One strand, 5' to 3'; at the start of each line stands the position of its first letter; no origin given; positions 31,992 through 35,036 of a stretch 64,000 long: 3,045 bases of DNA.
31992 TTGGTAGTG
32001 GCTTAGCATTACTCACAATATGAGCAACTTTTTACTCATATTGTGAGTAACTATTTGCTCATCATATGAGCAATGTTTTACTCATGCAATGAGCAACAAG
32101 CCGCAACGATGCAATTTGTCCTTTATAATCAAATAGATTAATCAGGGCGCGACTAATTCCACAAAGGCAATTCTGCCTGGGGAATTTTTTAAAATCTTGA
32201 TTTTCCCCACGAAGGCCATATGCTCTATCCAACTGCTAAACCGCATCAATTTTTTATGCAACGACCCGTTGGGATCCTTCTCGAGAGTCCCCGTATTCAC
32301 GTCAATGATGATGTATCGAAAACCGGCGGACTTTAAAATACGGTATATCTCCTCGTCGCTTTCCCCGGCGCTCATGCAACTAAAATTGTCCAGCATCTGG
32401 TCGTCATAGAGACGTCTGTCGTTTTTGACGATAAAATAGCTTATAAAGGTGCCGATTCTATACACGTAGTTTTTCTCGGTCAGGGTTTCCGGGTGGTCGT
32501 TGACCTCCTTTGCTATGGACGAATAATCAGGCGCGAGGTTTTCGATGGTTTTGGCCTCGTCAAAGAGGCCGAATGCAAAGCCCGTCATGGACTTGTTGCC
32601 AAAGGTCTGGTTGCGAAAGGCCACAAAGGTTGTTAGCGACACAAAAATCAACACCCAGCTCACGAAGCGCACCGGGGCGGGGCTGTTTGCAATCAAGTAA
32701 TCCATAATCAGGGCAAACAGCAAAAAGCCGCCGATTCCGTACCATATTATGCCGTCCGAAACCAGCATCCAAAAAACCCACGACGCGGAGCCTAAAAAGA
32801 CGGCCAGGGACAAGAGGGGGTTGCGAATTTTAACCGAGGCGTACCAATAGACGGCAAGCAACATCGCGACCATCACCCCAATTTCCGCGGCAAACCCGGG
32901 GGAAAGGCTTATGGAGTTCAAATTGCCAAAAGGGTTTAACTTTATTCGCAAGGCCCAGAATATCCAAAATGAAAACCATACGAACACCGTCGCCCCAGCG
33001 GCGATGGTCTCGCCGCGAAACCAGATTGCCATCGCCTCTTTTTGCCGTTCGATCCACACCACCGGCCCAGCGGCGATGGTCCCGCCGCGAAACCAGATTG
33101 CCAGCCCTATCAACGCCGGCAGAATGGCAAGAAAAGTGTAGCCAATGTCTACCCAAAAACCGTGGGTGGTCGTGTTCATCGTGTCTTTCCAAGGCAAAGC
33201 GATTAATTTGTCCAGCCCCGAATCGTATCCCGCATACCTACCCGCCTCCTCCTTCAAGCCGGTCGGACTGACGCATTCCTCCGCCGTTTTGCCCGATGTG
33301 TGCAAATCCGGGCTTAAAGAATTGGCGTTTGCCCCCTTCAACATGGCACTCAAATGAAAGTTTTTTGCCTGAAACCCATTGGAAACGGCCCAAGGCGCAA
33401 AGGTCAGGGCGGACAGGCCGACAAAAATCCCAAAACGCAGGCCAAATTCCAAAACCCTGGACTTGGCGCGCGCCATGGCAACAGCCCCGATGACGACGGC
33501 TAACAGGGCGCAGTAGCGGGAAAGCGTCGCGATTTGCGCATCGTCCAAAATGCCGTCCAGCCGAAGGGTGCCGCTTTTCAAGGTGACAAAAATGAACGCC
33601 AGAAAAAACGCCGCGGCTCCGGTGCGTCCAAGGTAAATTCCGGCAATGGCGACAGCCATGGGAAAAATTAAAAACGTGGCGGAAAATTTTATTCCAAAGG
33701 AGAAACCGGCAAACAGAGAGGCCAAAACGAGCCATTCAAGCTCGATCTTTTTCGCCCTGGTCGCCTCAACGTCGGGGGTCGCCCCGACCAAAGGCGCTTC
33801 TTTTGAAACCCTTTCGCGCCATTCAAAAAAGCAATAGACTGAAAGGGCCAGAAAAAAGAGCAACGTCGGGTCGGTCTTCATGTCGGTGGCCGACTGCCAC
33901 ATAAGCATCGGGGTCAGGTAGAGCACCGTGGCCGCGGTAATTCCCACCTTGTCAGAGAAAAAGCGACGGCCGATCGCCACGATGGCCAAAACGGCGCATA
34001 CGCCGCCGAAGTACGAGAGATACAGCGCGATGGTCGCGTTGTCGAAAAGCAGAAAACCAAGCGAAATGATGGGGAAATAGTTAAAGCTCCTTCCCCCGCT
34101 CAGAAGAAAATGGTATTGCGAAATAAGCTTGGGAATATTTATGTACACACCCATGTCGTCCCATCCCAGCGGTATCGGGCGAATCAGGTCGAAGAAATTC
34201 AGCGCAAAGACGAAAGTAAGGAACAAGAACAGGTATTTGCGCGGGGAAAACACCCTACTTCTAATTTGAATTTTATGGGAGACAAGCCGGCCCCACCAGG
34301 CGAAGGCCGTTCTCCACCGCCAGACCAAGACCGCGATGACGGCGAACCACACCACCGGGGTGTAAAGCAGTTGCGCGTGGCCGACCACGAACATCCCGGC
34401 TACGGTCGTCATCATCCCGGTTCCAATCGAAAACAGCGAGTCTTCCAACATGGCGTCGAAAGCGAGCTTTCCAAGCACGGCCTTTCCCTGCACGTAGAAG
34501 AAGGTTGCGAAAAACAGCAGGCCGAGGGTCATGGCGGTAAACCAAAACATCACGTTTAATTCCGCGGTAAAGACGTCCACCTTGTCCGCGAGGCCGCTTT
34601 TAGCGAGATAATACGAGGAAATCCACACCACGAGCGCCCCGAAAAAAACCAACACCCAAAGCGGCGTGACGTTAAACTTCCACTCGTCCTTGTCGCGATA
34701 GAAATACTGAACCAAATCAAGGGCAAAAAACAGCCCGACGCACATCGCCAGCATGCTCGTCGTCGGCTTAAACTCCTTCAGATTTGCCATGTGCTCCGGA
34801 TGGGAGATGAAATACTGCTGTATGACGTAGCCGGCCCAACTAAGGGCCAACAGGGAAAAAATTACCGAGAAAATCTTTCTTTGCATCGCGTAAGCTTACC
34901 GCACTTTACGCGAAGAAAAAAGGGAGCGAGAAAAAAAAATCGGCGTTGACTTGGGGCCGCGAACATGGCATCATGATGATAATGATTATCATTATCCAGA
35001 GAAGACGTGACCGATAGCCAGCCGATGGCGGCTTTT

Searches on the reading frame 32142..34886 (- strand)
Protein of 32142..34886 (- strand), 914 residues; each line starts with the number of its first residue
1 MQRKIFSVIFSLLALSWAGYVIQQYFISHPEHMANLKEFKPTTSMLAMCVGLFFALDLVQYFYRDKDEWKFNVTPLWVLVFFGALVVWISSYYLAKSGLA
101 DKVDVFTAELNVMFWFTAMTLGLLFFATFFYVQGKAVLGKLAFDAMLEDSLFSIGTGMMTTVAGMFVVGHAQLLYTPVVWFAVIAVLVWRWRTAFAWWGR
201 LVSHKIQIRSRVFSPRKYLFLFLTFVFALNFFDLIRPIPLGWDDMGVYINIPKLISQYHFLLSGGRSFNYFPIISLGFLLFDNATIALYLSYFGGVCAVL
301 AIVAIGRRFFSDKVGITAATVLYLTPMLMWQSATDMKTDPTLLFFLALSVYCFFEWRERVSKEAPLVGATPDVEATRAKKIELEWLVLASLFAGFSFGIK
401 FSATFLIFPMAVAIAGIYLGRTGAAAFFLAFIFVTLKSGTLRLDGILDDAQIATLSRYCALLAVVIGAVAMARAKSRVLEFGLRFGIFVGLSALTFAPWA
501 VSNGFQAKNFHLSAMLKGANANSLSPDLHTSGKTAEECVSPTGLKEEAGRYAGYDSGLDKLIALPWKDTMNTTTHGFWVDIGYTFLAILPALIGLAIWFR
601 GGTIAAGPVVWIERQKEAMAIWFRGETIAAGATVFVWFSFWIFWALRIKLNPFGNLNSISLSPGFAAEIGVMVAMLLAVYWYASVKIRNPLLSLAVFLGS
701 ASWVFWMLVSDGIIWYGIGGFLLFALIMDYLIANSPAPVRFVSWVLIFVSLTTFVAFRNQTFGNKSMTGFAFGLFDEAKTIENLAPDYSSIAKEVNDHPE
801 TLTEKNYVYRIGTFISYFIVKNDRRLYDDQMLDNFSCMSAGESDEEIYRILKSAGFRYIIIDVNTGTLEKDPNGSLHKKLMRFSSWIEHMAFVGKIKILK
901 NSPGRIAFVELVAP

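Call 7: search_protein_families(library=pfam, proteins=[window:32142-34886:-])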
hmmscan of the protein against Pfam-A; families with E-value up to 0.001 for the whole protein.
window:32142-34886:- (914 aa): 1 family
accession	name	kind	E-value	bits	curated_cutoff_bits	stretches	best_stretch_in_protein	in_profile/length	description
PF13231.12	PMT_2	-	1.6e-05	25.6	26.1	1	273-358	9-94/160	Dolichyl-phosphate-mannose-protein mannosyltransferase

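Call 23: search_protein_families(library=ncbifam, proteins=[window:32142-34886:-], max_evalue=0.1)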
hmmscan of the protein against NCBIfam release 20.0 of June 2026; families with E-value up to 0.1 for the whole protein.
window:32142-34886:- (914 aa): 0 families
